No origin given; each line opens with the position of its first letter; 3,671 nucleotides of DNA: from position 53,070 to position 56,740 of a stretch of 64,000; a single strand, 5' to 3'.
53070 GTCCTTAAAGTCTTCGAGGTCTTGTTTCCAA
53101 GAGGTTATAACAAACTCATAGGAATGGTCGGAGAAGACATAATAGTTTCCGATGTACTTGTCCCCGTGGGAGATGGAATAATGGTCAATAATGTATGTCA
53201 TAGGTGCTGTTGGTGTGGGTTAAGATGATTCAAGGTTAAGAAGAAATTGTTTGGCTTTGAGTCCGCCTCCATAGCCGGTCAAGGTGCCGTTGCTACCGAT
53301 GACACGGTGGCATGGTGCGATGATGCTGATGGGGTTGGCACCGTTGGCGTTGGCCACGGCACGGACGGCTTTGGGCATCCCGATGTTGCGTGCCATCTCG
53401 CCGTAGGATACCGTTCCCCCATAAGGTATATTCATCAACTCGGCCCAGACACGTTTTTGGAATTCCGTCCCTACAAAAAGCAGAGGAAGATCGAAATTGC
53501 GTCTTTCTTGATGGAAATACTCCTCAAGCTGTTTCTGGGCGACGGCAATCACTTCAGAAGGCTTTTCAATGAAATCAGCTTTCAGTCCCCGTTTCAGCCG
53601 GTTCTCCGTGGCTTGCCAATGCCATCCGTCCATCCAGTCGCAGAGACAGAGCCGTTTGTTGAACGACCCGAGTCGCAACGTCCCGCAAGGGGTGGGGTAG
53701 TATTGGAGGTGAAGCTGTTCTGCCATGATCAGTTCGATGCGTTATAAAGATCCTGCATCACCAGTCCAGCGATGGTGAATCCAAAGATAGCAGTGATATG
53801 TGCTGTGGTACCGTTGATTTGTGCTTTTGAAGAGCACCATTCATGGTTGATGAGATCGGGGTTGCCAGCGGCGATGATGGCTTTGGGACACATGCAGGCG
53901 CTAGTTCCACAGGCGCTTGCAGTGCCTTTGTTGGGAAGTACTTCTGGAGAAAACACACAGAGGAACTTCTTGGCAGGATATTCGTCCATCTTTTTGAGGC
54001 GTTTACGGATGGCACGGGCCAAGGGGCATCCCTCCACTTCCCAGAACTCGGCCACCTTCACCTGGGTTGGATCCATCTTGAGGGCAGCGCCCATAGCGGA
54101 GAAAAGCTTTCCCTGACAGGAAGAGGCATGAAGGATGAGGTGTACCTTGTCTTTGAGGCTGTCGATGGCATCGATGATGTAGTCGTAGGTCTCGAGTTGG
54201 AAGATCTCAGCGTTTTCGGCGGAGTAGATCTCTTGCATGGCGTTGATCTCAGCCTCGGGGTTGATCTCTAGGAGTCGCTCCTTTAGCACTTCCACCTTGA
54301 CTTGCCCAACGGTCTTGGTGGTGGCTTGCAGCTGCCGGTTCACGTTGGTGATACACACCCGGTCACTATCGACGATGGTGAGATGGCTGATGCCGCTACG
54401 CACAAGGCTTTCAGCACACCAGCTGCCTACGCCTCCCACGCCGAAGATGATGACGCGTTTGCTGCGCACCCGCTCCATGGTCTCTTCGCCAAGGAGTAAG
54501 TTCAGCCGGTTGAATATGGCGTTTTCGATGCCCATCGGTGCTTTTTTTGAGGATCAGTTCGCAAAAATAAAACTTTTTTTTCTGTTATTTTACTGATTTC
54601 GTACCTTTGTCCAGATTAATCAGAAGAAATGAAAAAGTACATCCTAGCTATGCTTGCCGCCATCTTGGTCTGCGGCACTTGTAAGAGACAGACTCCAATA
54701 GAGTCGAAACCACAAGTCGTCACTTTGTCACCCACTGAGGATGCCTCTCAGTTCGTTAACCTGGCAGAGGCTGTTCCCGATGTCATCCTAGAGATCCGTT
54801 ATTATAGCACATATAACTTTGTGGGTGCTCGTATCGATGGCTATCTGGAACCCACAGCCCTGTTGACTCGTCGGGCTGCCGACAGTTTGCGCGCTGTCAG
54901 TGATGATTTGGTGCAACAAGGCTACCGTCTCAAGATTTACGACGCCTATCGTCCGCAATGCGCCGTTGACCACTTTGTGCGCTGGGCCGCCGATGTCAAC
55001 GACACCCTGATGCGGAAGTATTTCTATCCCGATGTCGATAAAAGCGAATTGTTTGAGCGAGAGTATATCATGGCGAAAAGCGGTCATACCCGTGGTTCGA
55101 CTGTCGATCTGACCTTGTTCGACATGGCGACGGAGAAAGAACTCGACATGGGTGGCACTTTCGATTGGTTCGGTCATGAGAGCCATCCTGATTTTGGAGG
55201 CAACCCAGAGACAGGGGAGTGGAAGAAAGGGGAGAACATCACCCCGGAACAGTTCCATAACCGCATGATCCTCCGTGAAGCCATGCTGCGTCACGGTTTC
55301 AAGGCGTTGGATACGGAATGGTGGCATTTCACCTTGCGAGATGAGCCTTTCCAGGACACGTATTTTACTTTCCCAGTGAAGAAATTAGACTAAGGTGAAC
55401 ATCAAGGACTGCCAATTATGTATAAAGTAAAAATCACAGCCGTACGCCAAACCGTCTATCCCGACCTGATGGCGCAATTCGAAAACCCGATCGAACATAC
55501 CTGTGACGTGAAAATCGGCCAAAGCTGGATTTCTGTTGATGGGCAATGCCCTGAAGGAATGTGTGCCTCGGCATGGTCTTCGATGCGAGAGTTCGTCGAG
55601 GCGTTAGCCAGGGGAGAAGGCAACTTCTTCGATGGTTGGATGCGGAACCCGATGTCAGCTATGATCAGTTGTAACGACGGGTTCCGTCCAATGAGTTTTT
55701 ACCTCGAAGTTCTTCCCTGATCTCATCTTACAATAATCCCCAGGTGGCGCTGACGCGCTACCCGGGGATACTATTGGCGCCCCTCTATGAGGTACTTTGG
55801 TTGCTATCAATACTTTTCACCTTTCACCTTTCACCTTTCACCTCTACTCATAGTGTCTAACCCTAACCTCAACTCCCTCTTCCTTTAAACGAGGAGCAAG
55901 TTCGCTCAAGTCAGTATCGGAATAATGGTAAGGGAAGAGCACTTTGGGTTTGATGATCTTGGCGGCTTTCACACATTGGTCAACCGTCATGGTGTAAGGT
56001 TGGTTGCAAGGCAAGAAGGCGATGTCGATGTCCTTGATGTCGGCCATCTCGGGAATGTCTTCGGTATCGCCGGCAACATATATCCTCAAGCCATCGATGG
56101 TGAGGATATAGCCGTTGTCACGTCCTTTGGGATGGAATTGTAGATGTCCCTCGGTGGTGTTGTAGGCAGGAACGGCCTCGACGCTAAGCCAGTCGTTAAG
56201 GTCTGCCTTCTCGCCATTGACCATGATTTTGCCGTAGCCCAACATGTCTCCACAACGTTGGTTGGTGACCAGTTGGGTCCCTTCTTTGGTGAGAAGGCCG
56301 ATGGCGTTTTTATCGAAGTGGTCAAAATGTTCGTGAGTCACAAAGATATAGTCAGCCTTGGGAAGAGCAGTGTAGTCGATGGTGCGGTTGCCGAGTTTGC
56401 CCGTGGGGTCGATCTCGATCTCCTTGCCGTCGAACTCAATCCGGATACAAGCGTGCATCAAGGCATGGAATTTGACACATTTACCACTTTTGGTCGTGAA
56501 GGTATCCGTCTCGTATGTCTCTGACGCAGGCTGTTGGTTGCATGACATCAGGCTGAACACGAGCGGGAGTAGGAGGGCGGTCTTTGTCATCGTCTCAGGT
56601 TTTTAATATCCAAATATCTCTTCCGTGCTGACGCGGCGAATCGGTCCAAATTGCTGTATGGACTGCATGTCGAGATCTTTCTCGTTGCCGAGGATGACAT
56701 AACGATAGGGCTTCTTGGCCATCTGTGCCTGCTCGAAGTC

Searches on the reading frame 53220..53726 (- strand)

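Call 31: search_protein_families(library=pfam, proteins=[window:53220-53726:-], max_evalue=0.001)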
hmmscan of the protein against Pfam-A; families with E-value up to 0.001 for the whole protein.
window:53220-53726:- (168 aa): 2 families
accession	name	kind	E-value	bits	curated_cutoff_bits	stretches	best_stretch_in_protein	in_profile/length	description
PF01035.26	DNA_binding_1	-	1.9e-34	117.7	27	1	88-167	1-80/81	6-O-methylguanine DNA methyltransferase, DNA binding domain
PF02870.21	Methyltransf_1N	-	1.3e-05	26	21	1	7-82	3-69/71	6-O-methylguanine DNA methyltransferase, ribonuclease-like domain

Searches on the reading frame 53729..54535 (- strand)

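Call 31: search_protein_families(library=pfam, proteins=[window:53729-54535:-], max_evalue=0.001)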
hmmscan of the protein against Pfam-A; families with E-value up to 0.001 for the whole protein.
window:53729-54535:- (268 aa): 1 family
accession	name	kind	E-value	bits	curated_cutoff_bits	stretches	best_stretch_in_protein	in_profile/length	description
PF00899.27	ThiF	-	1.2e-36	126.5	28.1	1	14-160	9-154/238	ThiF family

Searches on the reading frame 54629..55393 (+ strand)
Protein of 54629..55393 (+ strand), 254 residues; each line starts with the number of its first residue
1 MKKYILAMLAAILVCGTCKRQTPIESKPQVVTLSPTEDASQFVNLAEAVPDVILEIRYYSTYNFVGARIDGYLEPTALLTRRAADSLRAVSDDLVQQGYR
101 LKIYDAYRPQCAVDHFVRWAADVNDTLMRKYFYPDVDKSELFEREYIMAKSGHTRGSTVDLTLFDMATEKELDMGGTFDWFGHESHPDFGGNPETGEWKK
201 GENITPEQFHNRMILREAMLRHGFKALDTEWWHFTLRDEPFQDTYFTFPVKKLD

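Call 31: search_protein_families(library=pfam, proteins=[window:54629-55393:+], max_evalue=0.001)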
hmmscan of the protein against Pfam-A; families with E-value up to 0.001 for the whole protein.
window:54629-55393:+ (254 aa): 1 family
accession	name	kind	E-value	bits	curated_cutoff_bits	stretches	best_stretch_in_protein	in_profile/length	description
PF01427.22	Peptidase_M15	-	3.3e-33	115.6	27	1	39-250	2-198/199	D-ala-D-ala dipeptidase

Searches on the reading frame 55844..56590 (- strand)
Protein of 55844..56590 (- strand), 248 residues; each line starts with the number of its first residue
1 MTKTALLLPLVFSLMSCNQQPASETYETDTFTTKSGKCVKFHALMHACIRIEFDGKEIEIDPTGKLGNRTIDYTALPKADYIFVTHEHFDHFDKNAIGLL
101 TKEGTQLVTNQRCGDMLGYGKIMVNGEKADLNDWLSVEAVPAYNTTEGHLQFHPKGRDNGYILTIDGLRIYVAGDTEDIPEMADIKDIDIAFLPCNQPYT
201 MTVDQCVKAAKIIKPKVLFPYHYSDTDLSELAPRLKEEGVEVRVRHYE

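Call 31: search_protein_families(library=pfam, proteins=[window:55844-56590:-], max_evalue=0.001)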
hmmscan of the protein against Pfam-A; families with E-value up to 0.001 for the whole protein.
window:55844-56590:- (248 aa): 2 families
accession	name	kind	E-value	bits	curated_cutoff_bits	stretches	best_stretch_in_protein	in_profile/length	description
PF13483.12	Lactamase_B_3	-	2.2e-20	73.7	24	1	44-222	5-160/160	Beta-lactamase superfamily domain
PF12706.13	Lactamase_B_2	-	9.1e-16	58.5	27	1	73-223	25-200/200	Beta-lactamase superfamily domain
